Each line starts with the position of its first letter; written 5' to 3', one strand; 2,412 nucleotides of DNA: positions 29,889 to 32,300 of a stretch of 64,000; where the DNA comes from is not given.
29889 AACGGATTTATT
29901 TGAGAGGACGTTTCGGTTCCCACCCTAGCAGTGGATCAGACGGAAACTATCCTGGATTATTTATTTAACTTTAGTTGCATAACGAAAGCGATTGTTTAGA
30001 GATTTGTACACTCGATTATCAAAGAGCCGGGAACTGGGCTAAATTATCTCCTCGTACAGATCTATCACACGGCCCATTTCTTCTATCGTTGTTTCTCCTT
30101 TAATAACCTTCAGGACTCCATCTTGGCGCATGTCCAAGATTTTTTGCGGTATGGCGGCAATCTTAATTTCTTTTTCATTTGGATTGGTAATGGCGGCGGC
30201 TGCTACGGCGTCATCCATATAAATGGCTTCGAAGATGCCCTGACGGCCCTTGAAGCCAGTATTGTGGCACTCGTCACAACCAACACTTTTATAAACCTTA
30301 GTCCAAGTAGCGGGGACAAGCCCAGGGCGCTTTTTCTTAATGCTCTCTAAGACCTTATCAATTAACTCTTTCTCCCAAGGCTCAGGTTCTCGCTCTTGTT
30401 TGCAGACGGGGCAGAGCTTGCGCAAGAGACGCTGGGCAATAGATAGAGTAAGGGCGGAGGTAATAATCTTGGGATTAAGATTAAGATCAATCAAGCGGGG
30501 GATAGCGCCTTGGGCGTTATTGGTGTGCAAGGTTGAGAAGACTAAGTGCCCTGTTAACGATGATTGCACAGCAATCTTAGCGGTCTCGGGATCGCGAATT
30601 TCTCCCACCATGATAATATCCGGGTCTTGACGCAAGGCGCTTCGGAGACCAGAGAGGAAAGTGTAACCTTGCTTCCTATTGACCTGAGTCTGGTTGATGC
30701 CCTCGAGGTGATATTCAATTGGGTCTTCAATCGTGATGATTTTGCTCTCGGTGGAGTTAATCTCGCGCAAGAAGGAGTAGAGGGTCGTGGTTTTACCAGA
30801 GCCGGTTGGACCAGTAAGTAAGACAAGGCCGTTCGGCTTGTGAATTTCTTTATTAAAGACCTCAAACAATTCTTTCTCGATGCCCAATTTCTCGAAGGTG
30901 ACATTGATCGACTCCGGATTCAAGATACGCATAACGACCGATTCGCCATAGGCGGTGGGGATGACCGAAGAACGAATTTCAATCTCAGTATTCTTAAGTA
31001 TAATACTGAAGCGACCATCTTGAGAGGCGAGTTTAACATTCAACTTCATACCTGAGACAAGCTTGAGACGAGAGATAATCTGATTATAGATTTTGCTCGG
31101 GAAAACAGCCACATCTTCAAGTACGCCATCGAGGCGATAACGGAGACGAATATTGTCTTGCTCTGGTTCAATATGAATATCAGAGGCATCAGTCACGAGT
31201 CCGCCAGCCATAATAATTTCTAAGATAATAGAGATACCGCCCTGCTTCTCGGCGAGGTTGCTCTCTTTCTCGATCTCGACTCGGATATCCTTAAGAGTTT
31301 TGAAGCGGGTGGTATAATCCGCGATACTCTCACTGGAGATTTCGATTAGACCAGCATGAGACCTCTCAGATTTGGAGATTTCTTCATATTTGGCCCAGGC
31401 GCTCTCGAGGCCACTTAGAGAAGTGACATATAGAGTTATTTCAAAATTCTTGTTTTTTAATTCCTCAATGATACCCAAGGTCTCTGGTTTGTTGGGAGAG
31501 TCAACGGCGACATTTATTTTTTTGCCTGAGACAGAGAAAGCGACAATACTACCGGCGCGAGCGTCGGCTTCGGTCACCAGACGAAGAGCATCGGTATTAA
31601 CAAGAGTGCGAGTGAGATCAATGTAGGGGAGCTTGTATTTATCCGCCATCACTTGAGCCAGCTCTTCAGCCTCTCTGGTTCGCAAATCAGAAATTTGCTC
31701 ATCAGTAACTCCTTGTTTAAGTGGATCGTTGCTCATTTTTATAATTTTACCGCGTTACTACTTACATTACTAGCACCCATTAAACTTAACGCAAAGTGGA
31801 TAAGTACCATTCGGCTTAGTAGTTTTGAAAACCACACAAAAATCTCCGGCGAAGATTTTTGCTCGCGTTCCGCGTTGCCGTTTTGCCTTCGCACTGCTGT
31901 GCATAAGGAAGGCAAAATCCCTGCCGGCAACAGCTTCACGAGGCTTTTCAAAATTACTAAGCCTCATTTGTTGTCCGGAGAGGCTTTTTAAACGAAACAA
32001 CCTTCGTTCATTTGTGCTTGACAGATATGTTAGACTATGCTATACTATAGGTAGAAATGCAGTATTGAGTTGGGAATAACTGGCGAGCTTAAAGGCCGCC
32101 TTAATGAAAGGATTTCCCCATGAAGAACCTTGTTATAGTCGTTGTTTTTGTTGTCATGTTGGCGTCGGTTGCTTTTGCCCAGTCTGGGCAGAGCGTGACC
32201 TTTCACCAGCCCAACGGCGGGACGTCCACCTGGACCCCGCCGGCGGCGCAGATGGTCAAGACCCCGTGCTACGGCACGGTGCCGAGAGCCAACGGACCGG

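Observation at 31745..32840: Another GC-rich island: structured non-coding element + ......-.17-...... promoter + secreted Gln-rich protein + strong terminator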

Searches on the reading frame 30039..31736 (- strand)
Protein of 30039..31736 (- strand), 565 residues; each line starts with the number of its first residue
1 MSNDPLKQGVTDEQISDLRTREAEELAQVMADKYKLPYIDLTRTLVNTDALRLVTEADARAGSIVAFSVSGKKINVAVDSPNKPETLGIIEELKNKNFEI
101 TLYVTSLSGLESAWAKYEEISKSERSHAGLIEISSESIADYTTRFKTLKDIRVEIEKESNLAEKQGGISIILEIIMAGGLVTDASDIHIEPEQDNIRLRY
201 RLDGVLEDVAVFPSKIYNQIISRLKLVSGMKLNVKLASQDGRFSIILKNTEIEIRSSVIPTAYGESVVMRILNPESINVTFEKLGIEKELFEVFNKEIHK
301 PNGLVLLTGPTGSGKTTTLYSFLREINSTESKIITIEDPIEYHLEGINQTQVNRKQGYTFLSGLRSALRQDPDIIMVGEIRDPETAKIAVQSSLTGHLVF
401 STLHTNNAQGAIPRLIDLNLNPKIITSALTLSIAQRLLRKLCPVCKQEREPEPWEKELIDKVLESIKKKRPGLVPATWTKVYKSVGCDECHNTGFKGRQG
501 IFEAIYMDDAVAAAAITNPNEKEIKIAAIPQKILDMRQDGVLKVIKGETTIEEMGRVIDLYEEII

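Call 13: search_protein_families(library=pfam, proteins=[window:30039-31736:-], max_evalue=0.1)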
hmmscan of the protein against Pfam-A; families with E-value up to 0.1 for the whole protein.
window:30039-31736:- (565 aa): 23 families
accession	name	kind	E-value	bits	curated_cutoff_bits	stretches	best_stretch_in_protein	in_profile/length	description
PF00437.27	T2SSE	-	1.2e-117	393.1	24.9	1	164-555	4-369/370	Type II/IV secretion system protein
PF05157.20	MshEN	-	2.7e-06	27.7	23.1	1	34-119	1-85/90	MshEN domain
PF25199.1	nSTAND_NTPase5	-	8.2e-05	22.9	34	1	284-347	22-87/145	Novel STAND NTPase 5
PF13191.12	AAA_16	-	0.00018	22.5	32.6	1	298-337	19-57/167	AAA ATPase domain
PF20720.3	nSTAND3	-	0.0003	21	27.2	1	297-340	12-55/155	Novel STAND NTPase 3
PF00005.33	ABC_tran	-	0.00048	21.2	25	1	301-358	10-63/137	ABC transporter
PF04851.21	ResIII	-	0.00064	20.1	22.5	1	289-338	10-61/164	Type III restriction enzyme, res subunit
PF13401.12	AAA_22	-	0.00068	20.4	27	1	301-338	4-41/130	AAA domain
PF12775.13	AAA_7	-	0.0015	18.6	25.8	1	296-336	27-67/181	P-loop containing dynein motor region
PF13476.12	AAA_23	-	0.0016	19.5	27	1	298-319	15-36/201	AAA domain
PF13555.12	AAA_29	-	0.0062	16.7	27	1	300-319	18-39/61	P-loop containing region of AAA domain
PF13173.12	AAA_14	-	0.0066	16.9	27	1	303-345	3-46/129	AAA domain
PF06414.18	Zeta_toxin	-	0.011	15.6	22.3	1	304-340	18-54/199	Zeta toxin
PF14532.12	Sigma54_activ_2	-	0.018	15.7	25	0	302-350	21-68/138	Sigma-54 interaction domain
PF10412.15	TrwB_AAD_bind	-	0.02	14.2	20.5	1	305-334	18-47/387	Type IV secretion-system coupling protein DNA-binding domain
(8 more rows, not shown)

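Call 33: find_encoding_contigs(protein=window:30039-31736:-, flank=3000, max_places=10)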
Protein window:30039-31736:- (565 aa): no gene with exactly this product is on record in the collection.
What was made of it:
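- Tried and rejected: An exact look-up of PilB gave nothing on record (call 33).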

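Call 34: find_related_loci(query=window:30039-31736:-, collection=genome_contigs, flank=5000)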
Query window:30039-31736:- (565 aa) in genome_contigs; peptide patterns used: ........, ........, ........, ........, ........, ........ (x = any residue, [..] = any of these).
71 stretches matched a pattern; 4 encode a relative of the query (tblastn E <= 1e-3); 4 distinct loci.
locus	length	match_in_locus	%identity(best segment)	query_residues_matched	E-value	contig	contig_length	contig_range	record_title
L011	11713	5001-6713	91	1-565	0e+0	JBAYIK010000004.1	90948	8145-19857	MAG: Candidatus Paceibacterota bacterium isolate SO_2016_GW1_29 scaffold00565_OW334_2016, whole genome shotgun sequence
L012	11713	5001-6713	78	1-565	0e+0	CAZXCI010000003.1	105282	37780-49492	MAG TPA_asm: uncultured Candidatus Saccharibacteria bacterium isolate SRP192927_co3_359 genome assembly, contig: NODE_24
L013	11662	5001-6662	82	11-565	0e+0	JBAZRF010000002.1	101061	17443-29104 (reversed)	MAG: Candidatus Paceibacterota bacterium isolate SO_2017_GW1_141 NODE_1366_length_101061_cov_1.397448_OW334_2017, whole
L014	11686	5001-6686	69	1-565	0e+0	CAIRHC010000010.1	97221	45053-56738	MAG: Candidatus Vogelbacteria bacterium isolate KTt_bin-1541 genome assembly, contig: bin-1541:10/11, whole genome shotg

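Call 86: search_protein_families(library=ncbifam, proteins=[L011:2610-3308:-], max_evalue=0.1)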
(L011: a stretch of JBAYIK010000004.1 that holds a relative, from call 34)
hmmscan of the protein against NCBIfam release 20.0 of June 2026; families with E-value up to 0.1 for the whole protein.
L011:2610-3308:- (232 aa): 1 family
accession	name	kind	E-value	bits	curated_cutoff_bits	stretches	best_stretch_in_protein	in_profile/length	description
NF052551.1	EnvBioLpgNMYCTU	equivalog_domain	0.0091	15.3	250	1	20-75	4-60/227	envelope biogenesis lipoprotein LpqN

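Call 104: search_protein_families(library=pfam, proteins=[L011:3398-4885:-], max_evalue=0.0001)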
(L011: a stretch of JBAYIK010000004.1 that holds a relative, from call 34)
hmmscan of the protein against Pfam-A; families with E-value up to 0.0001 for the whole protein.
L011:3398-4885:- (495 aa): 0 families

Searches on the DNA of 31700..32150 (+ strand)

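Call 7: search_rna_families(source=window, start=31700, end=32150, threshold=evalue, max_evalue=10, show_alignments=3)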
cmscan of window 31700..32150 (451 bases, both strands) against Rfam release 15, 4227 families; matches with E-value up to 10: 4.
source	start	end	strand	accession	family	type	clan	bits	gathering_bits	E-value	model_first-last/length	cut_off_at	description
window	31720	31781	+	RF01287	snoR27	Gene; snRNA; snoRNA; CD-box;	CL00079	17.4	41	8.2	1-94/94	no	Small nucleolar RNA snoR27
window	31884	31985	+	RF00396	SNORA13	Gene; snRNA; snoRNA; HACA-box;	CL00028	15.3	53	5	1-134/134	no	Small nucleolar RNA SNORA13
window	31724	31807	-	RF02783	IscS1_thermometer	Cis-reg; thermoregulator;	-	12.7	58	8.5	1-183/183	no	IscS-1 ICR thermometer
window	31810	31860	+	RF00372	sroH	Gene; sRNA;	-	9.6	80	6.1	97-161/161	no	sroH RNA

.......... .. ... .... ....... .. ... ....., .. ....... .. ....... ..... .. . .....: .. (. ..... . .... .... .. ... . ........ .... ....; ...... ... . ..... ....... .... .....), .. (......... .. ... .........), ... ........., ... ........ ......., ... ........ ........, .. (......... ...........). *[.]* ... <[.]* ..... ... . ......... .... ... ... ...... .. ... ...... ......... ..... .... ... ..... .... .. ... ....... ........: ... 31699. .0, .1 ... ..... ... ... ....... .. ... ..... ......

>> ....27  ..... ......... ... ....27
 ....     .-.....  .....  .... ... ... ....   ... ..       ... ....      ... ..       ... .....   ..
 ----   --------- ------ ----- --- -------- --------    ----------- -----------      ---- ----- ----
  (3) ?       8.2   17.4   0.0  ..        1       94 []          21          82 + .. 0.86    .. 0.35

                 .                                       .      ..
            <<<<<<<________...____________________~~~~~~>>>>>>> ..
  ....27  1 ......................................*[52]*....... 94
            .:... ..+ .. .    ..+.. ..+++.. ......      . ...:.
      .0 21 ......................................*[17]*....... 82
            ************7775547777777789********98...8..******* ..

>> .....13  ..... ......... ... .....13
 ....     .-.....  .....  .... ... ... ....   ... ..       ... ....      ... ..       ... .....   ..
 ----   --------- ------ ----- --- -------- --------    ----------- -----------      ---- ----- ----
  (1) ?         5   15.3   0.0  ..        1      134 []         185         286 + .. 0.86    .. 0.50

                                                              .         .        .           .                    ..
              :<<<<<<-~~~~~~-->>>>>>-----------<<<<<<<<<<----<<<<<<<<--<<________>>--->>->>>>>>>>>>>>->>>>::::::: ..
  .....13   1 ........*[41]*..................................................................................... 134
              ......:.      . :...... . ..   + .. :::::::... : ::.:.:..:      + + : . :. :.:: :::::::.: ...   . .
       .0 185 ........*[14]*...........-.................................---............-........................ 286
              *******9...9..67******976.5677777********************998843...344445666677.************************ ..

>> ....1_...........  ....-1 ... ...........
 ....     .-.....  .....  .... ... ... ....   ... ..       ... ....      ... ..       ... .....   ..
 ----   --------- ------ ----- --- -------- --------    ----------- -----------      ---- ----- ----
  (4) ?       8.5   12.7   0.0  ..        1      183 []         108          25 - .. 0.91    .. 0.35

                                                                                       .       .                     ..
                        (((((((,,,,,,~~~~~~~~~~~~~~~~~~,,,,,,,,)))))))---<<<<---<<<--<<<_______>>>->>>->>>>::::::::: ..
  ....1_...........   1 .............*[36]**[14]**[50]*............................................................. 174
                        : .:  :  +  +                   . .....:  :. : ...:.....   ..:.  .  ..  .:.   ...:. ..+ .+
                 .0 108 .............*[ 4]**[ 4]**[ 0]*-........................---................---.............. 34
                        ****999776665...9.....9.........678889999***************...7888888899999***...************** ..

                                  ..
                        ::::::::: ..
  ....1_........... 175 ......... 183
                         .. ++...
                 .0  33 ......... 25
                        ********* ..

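Call 78: build_rna_model(alignment_id=A1, structure=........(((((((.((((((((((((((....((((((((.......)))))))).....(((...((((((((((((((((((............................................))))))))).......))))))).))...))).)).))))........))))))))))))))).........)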
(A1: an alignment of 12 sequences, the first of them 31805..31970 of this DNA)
Model R1 built from alignment A1 (12 sequences, 202 columns); structure: as given.
model positions 185; base pairs 50; branch points 1; effective number of sequences 1.23; information 0.59 bits per position. Calibrated on 0.2 Mb of random sequence (short: E-values are rough).
structure used (alignment columns):
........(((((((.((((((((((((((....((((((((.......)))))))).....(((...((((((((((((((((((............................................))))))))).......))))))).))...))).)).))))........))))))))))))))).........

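Call 79: search_with_rna_model(model_id=R1, sources=[window, L011, L012, L013, L014, L015, L021, L023, L025, L026, L027, L028, L029, L031, L032, L033, L035, L036, L037, L038, L039, L040, L041, L042, L043], max_evalue=1, make_alignment=true)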
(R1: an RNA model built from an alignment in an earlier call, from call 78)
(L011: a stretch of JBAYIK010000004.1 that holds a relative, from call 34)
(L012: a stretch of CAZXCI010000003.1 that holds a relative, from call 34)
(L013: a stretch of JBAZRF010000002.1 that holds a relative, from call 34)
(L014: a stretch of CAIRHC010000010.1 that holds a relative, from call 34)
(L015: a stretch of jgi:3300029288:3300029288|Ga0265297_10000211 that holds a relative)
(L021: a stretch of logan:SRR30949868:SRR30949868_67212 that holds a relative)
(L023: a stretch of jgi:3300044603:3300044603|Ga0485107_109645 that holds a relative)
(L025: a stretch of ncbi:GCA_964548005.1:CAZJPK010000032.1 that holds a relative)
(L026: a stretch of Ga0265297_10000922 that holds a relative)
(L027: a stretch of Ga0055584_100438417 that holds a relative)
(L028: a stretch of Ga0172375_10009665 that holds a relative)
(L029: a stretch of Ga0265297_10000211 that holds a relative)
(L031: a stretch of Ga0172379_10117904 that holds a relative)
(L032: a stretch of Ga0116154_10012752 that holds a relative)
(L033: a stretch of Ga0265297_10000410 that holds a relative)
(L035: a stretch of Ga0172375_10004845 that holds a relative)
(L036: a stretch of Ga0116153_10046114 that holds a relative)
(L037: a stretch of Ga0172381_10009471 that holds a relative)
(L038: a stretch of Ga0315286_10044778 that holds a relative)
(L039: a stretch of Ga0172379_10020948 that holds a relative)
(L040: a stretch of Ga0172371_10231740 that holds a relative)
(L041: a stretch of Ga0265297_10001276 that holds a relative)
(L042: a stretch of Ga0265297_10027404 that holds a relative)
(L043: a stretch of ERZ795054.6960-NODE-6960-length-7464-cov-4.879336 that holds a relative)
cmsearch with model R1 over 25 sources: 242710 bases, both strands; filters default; matches with E-value up to 1: 34.
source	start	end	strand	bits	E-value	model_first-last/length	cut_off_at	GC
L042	3498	3683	-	207.1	4.2e-57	1-185/185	no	0.49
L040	178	363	-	206.2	8e-57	1-185/185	no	0.47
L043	6507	6699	-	199.6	6.2e-55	1-185/185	no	0.48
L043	3930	4098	+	198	1.7e-54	1-185/185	no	0.51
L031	222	398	-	196.8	3.8e-54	1-185/185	no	0.48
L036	858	1037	-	196.1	6.1e-54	1-185/185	no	0.53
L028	12485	12654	-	191.7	1.1e-52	16-185/185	5'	0.45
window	31805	31972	+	191.1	1.7e-52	1-185/185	no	0.46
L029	645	812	+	188.9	7.1e-52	1-185/185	no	0.49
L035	14622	14791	-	185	9.4e-51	16-185/185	5'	0.44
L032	3896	4096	+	140.7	4.4e-38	1-185/185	no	0.53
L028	1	127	-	116.9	2.7e-31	1-126/185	3'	0.47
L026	4474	4651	+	102.2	4.6e-27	1-185/185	no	0.5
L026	5491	5656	-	99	3.6e-26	1-185/185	no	0.51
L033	3602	3697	+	53.5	3.9e-13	1-185/185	no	0.4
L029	644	811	-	27.4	1.1e-05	1-185/185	no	0.49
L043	3929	4097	-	26.9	1.6e-05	1-185/185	no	0.51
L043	6508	6700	+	26.8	1.7e-05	1-185/185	no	0.48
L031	223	399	+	25.3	4.5e-05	1-185/185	no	0.47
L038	4065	4275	+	21.9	0.00042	1-185/185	no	0.45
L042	3499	3684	+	20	0.0015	1-185/185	no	0.49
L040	179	364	+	19.5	0.002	1-185/185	no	0.47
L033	3601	3696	-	19.5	0.0021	1-185/185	no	0.4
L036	859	1038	+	18.8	0.0034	1-185/185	no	0.52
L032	3929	3951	-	13.9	0.085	34-56/185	no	0.35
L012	4110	4157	-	13.5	0.11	1-185/185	no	0.58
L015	4864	4927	+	12.2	0.25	1-185/185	no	0.33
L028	12614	12636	+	11.9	0.32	34-56/185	no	0.3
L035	14751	14773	+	11.9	0.32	34-56/185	no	0.3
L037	111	273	+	11.5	0.41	1-185/185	no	0.56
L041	2593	2755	-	11.5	0.41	1-185/185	no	0.56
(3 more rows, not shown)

Alignment A2: 34 matches aligned to the model, 401 columns, each read 5' to 3' on its own strand. Consensus structure (alignment columns), stored with it:
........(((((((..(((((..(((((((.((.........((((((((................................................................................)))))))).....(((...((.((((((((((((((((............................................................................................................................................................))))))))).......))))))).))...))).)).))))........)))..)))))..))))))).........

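Call 80: search_with_rna_model(model_id=R1, sources=[window, L005, L026, L028, L029, L031, L032, L035, L036, L040, L042, L043], max_evalue=1e-20, make_alignment=true, show_alignments=0)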
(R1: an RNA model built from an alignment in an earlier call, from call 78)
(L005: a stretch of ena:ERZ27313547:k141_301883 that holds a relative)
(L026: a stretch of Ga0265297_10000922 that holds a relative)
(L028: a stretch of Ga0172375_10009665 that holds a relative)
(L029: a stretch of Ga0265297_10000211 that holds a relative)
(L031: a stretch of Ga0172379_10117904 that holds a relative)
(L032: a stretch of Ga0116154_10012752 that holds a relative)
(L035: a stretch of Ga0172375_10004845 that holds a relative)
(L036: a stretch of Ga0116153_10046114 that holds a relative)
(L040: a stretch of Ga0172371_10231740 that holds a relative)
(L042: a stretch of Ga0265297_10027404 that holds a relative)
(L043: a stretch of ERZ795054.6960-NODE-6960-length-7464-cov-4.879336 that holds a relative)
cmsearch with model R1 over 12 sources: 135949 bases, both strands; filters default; matches with E-value up to 1e-20: 15.
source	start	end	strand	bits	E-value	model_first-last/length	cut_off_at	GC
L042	3498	3683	-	207.1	2.4e-57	1-185/185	no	0.49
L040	178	363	-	206.2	4.5e-57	1-185/185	no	0.47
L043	6507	6699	-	199.6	3.5e-55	1-185/185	no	0.48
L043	3930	4098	+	198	9.7e-55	1-185/185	no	0.51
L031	222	398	-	196.8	2.1e-54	1-185/185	no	0.48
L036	858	1037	-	196.1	3.4e-54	1-185/185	no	0.53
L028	12485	12654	-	191.7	6.1e-53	16-185/185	5'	0.45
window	31805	31972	+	191.1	9.5e-53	1-185/185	no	0.46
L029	645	812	+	188.9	4e-52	1-185/185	no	0.49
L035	14622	14791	-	185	5.3e-51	16-185/185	5'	0.44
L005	1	147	+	160.8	4.4e-44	22-185/185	5'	0.48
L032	3896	4096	+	140.7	2.5e-38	1-185/185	no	0.53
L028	1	127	-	116.9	1.5e-31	1-126/185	3'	0.47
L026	4474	4651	+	102.2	2.6e-27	1-185/185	no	0.5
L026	5491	5656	-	99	2e-26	1-185/185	no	0.51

Alignment A3: 15 matches aligned to the model, 209 columns, each read 5' to 3' on its own strand. Consensus structure (alignment columns), stored with it:
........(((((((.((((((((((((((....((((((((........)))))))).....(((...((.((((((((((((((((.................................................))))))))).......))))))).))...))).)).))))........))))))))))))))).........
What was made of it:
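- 31805..31972 (+): One copy of the palindromic repeat family (whole unit as matched by covariance model R1). This is an atypical placement, not after a stop codon. The model match scores 191 bits at E 1e-52, against 21.5 bits on the opposite strand (calls 79, 80).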

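Call 102: search_dna_similar(query=window:31805-31972:+, collection=phages, mode=distant, max_rows=5)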
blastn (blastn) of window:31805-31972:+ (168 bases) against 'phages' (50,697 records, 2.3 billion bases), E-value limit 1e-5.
No match.
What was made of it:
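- Tried and rejected: blastn against the phage records gave no match (call 102).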
